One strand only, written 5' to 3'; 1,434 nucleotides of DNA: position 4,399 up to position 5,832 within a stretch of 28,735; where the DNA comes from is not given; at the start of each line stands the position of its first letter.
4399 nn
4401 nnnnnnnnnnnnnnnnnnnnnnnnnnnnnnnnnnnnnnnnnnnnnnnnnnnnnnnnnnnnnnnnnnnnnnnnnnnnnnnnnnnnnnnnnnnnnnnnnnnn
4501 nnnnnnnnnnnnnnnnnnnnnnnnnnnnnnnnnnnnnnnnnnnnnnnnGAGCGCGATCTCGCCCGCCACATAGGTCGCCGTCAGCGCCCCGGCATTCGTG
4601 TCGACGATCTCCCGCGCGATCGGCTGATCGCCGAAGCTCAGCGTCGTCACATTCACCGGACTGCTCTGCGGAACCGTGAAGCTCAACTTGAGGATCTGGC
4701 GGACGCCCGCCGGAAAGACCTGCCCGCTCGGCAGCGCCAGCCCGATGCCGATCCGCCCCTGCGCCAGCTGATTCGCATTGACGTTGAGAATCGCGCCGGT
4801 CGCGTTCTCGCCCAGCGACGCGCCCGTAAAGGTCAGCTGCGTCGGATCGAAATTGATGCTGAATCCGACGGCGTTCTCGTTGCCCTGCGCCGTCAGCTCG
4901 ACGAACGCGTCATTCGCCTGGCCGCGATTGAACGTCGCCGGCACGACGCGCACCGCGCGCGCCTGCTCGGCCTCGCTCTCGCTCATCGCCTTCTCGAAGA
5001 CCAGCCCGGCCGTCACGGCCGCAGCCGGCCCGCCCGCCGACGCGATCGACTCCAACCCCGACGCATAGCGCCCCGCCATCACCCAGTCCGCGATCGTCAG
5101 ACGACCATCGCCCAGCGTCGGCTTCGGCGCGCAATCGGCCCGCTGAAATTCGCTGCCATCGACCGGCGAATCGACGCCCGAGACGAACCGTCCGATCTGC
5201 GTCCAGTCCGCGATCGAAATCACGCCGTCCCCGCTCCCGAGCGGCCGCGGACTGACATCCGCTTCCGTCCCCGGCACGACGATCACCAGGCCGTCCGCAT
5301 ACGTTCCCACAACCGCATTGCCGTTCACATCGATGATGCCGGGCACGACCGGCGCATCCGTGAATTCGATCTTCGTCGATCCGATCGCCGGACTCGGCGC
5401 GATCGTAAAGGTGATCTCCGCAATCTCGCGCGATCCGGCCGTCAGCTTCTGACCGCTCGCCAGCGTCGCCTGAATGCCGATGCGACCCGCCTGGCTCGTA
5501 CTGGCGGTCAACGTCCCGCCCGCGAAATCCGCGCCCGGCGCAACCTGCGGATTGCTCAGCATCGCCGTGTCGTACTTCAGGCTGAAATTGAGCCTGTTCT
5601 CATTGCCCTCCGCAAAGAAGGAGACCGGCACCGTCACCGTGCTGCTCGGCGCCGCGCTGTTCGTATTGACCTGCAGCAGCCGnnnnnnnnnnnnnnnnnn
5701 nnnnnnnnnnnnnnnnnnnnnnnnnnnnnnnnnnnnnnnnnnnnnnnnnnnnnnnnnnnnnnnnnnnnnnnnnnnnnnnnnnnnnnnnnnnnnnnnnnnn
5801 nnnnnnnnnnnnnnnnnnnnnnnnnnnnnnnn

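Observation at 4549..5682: Cohesin-dockerin-cohesin core in a giant non-catalytic surface protein: possible self-assembling scaffold outside cellulosome-forming clades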

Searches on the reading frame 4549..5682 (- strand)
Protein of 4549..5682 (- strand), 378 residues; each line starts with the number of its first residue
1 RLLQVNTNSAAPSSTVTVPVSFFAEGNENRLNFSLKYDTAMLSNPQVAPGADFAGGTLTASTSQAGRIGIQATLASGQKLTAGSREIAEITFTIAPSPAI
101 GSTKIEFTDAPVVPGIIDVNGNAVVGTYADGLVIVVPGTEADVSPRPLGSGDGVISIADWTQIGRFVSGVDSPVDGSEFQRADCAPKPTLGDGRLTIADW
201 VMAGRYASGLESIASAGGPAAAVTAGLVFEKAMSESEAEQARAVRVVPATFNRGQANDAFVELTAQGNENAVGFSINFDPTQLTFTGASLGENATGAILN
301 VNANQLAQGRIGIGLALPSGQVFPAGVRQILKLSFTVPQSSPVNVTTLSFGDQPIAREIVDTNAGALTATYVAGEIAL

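Call 9: search_solved_structures(query=window:4549-5682:-, max_evalue=10, show_alignments=3)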
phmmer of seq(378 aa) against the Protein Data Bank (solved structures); distinct sequences matched with E-value up to 10: 6.
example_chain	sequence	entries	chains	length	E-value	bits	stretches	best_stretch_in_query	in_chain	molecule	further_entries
3bbc_A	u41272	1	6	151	0.56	12.8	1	91-201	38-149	Nucleoside diphosphate kinase B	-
1nue_A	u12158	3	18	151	0.77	12.3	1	91-201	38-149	NUCLEOSIDE DIPHOSPHATE KINASE | Nucleoside diphosphate kinase B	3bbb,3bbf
8pyw_A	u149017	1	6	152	0.77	12.3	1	91-201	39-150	Nucleoside diphosphate kinase B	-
1nsk_R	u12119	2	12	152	0.78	12.3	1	91-201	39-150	NUCLEOSIDE DIPHOSPHATE KINASE | Nucleoside diphosphate kinase B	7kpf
8pie_A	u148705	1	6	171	0.97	12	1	91-201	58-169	Nucleoside diphosphate kinase B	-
1pku_A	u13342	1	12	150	1.5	11.4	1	106-201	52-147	Nucleoside Diphosphate Kinase I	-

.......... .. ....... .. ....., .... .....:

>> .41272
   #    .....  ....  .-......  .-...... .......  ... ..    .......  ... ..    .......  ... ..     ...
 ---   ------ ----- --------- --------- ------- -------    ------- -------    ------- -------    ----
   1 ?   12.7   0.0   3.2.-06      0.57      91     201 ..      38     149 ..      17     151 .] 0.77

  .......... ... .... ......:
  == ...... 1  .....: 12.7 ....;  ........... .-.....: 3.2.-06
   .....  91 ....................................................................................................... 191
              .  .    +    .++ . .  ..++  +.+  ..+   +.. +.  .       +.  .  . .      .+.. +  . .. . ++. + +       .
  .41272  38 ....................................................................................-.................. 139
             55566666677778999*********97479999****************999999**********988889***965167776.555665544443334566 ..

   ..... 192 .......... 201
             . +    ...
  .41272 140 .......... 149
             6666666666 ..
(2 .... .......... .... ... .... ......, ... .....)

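Call 10: find_homologous_proteins(query=window:4549-5682:-)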
Query seq(378 aa) (378 aa): 189 proteins with E <= 0.001 among 8000 candidates; the best 120 are listed.
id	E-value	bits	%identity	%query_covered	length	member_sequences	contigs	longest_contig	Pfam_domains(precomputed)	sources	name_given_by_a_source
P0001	1.4e-105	372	43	99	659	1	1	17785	PF19190.7,PF24681.2,PF13415.13,PF13004.14,PF24981.2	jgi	-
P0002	3.1e-102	361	51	92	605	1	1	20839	PF00963.25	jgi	jgi:uncharacterized protein (TIGR03437 family)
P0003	1.4e-101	358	50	98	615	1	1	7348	PF00963.25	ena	-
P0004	9.7e-96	339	47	99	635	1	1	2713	PF01833.31,PF00963.25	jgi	jgi:hypothetical protein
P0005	1.4e-91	326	43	100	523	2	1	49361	PF00963.25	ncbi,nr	ncbi:MAG TPA: cohesin domain-containing protein, partial [Blastocatellia bacterium]|nr:cohesin domai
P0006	1.5e-91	325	43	100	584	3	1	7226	PF00963.25,PF18962.8,PF13860.13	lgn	-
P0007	2.4e-91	325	41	99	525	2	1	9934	-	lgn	-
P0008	4.2e-91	324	39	99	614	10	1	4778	PF07679.23,PF13927.13,PF00963.25,PF13385.14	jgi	-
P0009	9.5e-91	323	45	99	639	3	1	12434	PF22073.3,PF15780.12,PF07610.18,PF00963.25,PF22067.3,PF12371.15,PF22544.3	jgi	jgi:hypothetical protein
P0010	1.2e-90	323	47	93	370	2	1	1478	PF00963.25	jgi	jgi:hypothetical protein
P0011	2.0e-90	322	45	100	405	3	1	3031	PF00963.25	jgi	jgi:hypothetical protein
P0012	2.8e-89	318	45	100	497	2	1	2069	PF19190.7,PF00963.25,PF13004.14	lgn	-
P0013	3.3e-89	318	41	98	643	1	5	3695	-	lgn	-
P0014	3.3e-89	318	43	96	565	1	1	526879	PF07679.23,PF13927.13,PF00963.25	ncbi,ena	-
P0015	4.6e-89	317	45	100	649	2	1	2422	PF00963.25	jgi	jgi:uncharacterized protein (TIGR03437 family)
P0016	1.9e-88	315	40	100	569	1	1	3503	PF00963.25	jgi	jgi:hypothetical protein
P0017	9.3e-88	313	43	96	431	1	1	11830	PF00963.25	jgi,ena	-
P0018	1.5e-87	312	49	83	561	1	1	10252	PF00963.25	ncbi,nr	ncbi:MAG: hypothetical protein M3X11_04125, partial [Acidobacteriota bacterium]|nr:hypothetical prot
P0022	3.9e-85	304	44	96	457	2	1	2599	PF00963.25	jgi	jgi:hypothetical protein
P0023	5.9e-85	304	45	96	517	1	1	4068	PF00963.25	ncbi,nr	ncbi:MAG: hypothetical protein HOP19_14480, partial [Acidobacteria bacterium]|nr:hypothetical protei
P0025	6.8e-84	300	44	92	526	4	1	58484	PF00963.25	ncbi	-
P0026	1.4e-83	299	46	96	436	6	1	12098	PF00963.25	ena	-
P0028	3.2e-82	295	40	99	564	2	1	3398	PF07679.23,PF13927.13,PF00963.25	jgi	jgi:hypothetical protein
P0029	5.4e-82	294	42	96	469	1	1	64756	PF00963.25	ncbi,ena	-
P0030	5.7e-82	294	41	98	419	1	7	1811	PF00963.25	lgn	-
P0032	7.4e-82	294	42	99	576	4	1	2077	PF07679.23,PF13895.13,PF13927.13,PF00963.25,PF00047.32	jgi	jgi:hypothetical protein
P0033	7.5e-82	294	39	98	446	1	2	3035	PF00963.25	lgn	-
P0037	6.1e-80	287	43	95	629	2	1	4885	PF00963.25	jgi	jgi:uncharacterized protein (TIGR03437 family)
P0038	7.7e-80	287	43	91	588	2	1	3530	PF00963.25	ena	-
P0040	1.0e-79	287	40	99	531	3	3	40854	PF00963.25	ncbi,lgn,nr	ncbi:MAG TPA: hypothetical protein PLK30_12520 [Blastocatellia bacterium]|nr:hypothetical protein [B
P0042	3.3e-79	285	43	86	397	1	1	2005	PF00963.25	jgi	jgi:hypothetical protein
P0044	6.2e-79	284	42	96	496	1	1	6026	PF00963.25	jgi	jgi:hypothetical protein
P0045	7.6e-79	284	42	96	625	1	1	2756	PF00963.25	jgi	jgi:uncharacterized protein (TIGR03437 family)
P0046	9.1e-79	283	42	96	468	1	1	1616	PF00963.25,PF18962.8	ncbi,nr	ncbi:T9SS type A sorting domain-containing protein, partial [candidate division KSB1 bacterium]|nr:T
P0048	1.6e-78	283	40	97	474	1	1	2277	PF00963.25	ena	-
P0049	3.7e-78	281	49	76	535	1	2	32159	PF00963.25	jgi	jgi:uncharacterized protein (TIGR03437 family)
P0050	1.1e-77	280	40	98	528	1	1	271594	PF00963.25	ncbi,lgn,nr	ncbi:MAG: hypothetical protein JST85_12555 [Acidobacteria bacterium]|nr:hypothetical protein [Acidob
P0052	6.8e-77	277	42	99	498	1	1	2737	PF00963.25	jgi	jgi:hypothetical protein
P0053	2.3e-76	276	42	97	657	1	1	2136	PF00963.25,PF13946.12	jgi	jgi:hypothetical protein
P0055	3.7e-76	275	42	99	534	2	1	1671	PF07679.23,PF13927.13,PF00963.25,PF00047.32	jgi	jgi:hypothetical protein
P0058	3.7e-75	272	37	100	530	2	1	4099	PF00963.25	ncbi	-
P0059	7.6e-75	271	60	58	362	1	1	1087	PF00963.25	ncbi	ncbi:MAG: cohesin domain-containing protein, partial [Blastocatellia bacterium]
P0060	1.0e-74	270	42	100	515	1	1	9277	PF00963.25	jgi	jgi:hypothetical protein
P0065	1.9e-72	263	41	98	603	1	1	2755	PF00963.25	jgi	jgi:hypothetical protein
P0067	6.5e-70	254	38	99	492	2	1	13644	PF00963.25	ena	-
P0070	5.5e-69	251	38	99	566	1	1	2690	PF07679.23,PF13927.13,PF00963.25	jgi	jgi:hypothetical protein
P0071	7.0e-69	251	39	96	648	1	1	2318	PF07679.23,PF13927.13,PF00963.25,PF00047.32,PF04862.19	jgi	jgi:hypothetical protein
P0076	3.4e-66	242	37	98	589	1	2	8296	PF07679.23,PF13927.13,PF00963.25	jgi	jgi:hypothetical protein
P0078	1.4e-65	240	37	92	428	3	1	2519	PF00963.25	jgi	jgi:hypothetical protein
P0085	3.5e-60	222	51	65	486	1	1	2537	PF00963.25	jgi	-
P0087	8.6e-60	221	39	97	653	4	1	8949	PF00963.25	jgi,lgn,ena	-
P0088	1.3e-59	220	37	96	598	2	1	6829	PF07679.23,PF13895.13,PF13927.13,PF00963.25,PF00047.32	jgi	jgi:hypothetical protein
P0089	1.4e-59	220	47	65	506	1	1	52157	PF00963.25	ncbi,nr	ncbi:MAG: hypothetical protein HYR56_02945, partial [Acidobacteria bacterium]|nr:hypothetical protei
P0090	2.9e-59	219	37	96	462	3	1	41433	PF00963.25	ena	-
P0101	9.1e-55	205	38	94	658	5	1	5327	PF00963.25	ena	-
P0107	1.2e-52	198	34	100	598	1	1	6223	PF07679.23,PF13927.13,PF00963.25,PF13385.14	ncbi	-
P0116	4.3e-51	192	38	83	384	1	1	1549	PF00963.25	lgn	-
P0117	6.7e-51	192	36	100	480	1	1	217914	PF00963.25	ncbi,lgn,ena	-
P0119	1.4e-50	191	35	95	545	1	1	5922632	PF13927.13,PF00963.25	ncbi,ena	-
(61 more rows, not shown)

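Call 22: predict_structure(alignment_id=A1)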
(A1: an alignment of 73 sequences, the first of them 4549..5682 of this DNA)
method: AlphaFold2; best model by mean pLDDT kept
length: 378 residues; sequences in the alignment: 73
mean_pLDDT: 93.4   pTM: 0.79
mean pLDDT of the five models: 93.4, 93.3, 93.1, 93.0, 92.4
residues with pLDDT >= 90: 326; 70-90: 36; 50-70: 11; < 50: 5
segments of 3 or more residues with pLDDT < 50: 226-229
pLDDT, mean of each block of 10 residues (from residue 1): 95 90 98 97 97 96 96 96 98 85 96 97 97 90 85 89 96 91 94 97 97 91 64 56 96 98 98 98 98 97 98 97 98 97 96 96 96 97
secondary structure, 60 per line:
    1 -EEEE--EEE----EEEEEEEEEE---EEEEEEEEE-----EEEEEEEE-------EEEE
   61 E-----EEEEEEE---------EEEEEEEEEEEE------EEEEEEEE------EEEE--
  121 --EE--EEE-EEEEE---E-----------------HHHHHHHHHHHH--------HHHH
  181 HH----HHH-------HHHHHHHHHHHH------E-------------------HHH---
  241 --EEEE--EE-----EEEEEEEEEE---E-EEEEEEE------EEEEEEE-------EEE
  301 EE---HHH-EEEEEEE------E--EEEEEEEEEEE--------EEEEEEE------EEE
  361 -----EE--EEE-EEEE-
elements in order: E2-5 E8-10 E15-24 E28-36 E42-49 E57-61 E67-73 E83-94 E101-108 E115-118 E127-129 E131-135 H157-168 H177-182 H197-208 E243-246 E256-265 E271-277 E284-290 E298-302 E310-316 E326-336 E345-351 E358-360 E370-372 E374-377

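Call 27: fold_search(model_id=the predicted structure, library=pdb)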
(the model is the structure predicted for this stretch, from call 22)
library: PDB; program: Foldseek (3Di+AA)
matches with E <= 10: 1959; with E <= 0.001: 173
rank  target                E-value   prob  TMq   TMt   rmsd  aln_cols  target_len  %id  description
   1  3l8q_D                2.1e-15  1.00  0.29  0.32  23.1       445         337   13  Structure analysis of the type II cohesin dyad from the adaptor ScaA scaffoldin of Acetivibrio cellulolyticus (released 2010-05-05)
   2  3l8q_A                1.8e-14  1.00  0.29  0.32  22.6       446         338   13  Structure analysis of the type II cohesin dyad from the adaptor ScaA scaffoldin of Acetivibrio cellulolyticus (released 2010-05-05)
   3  3l8q_B                7.7e-14  1.00  0.29  0.32  22.8       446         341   14  Structure analysis of the type II cohesin dyad from the adaptor ScaA scaffoldin of Acetivibrio cellulolyticus (released 2010-05-05)
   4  3l8q_C                9.6e-14  1.00  0.29  0.32  22.9       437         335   12  Structure analysis of the type II cohesin dyad from the adaptor ScaA scaffoldin of Acetivibrio cellulolyticus (released 2010-05-05)
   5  6kge_A                2.7e-12  1.00  0.32  0.82   2.5       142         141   21  Crystal structure of CaDoc0917(R16D)-CaCohA2 complex at pH 5.5 (released 2020-07-08)
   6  6kgc_A                4.0e-12  1.00  0.32  0.81   2.3       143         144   21  Crystal structure of CaDoc0917(R49D)-CaCohA2 complex at pH 5.4 (released 2020-07-08)
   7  6kgf_C                5.3e-12  1.00  0.32  0.78   3.0       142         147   21  Crystal structure of CaDoc0917(R16D)-CaCohA2 complex at pH 8.2 (released 2020-07-08)
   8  6kgd_A                7.0e-12  1.00  0.33  0.82   2.2       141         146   21  Crystal structure of CaDoc0917(R49D)-CaCohA2 complex at pH 8.0 (released 2020-07-08)
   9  6kgf_A                1.1e-11  1.00  0.32  0.81   2.8       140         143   21  Crystal structure of CaDoc0917(R16D)-CaCohA2 complex at pH 8.2 (released 2020-07-08)
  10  4fl4_I                1.8e-11  1.00  0.34  0.41  14.5       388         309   10  Scaffoldin conformation and dynamics revealed by a ternary complex from the Clostridium thermocellum cellulosome (released 2012-06-27)
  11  4fl4_C                4.2e-11  1.00  0.33  0.40  14.4       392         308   10  Scaffoldin conformation and dynamics revealed by a ternary complex from the Clostridium thermocellum cellulosome (released 2012-06-27)
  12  4ums                  6.7e-11  1.00  0.30  0.69   3.4       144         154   19  The crystal structure of the seventh ScaB type I cohesin from Pseudobacteroides cellulosolvens (released 2015-05-06)
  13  2vn5_C                1.5e-10  1.00  0.30  0.73   3.0       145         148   25  The Clostridium cellulolyticum dockerin displays a dual binding mode for its cohesin partner (released 2008-05-20)
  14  2vn6_A                1.9e-10  1.00  0.30  0.70   2.9       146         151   25  The Clostridium cellulolyticum dockerin displays a dual binding mode for its cohesin partner (released 2008-05-13)
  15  2vn5_A                4.3e-10  1.00  0.31  0.77   2.5       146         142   25  The Clostridium cellulolyticum dockerin displays a dual binding mode for its cohesin partner (released 2008-05-20)
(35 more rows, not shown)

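Call 74: search_protein_families(library=ncbifam, proteins=[P0002, P0006], max_evalue=0.001)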
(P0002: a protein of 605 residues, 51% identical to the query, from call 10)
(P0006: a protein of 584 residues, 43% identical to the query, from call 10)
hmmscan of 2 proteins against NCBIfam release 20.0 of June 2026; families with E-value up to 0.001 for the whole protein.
P0002 (605 aa): 1 family
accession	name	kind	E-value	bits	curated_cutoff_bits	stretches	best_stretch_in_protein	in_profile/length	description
TIGR03437.1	Soli_cterm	paralog_domain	1.2e-41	142.9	29.05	1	371-605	2-225/225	Solibacter uncharacterized C-terminal domain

P0006 (584 aa): 6 families
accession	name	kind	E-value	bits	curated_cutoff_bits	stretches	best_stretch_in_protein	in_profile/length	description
NF033707.1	T9SS_sortase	equivalog_domain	3e-10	38.4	420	1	495-572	1000-1078/1095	type IX secretion system sortase PorU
TIGR04183.1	Por_Secre_tail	domain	2.5e-08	33.8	23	1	497-581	2-70/72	T9SS type A sorting domain-containing protein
NF005176.1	PRK06655.1-1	equivalog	8.6e-06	25.8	230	1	519-573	97-151/197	flagellar hook assembly protein FlgD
NF009276.0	PRK12633.1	equivalog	2e-05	24.4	383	1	515-578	125-188/234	flagellar basal body rod modification protein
NF052228.1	T9SS_PorZ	equivalog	3.6e-05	22.4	260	1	496-582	675-755/757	type IX secretion system anionic LPS delivery protein PorZ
NF009452.0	PRK12812.1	equivalog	4.9e-05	22.7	258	1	517-571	150-206/289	flagellar basal body rod modification protein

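Call 75: search_protein_families(library=pfam, proteins=[P0002, P0006], max_evalue=0.001)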
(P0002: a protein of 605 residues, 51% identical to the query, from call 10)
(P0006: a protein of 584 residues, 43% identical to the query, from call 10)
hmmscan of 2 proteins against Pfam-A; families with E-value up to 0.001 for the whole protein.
P0002 (605 aa): 1 family
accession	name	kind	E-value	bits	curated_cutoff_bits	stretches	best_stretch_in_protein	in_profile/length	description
PF00963.24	Cohesin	-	8.4e-08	33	24.1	0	257-339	32-117/139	Cohesin domain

P0006 (584 aa): 3 families
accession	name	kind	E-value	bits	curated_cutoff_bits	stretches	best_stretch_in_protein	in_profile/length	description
PF13860.13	FlgD_ig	-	2.3e-10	40.8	27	1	520-571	24-75/79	FlgD Ig-like domain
PF18962.6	Por_Secre_tail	-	6.1e-07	30.1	27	1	497-582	2-75/75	Secretion system C-terminal sorting domain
PF00963.24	Cohesin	-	2.2e-06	28.4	24.1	1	356-474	19-139/139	Cohesin domain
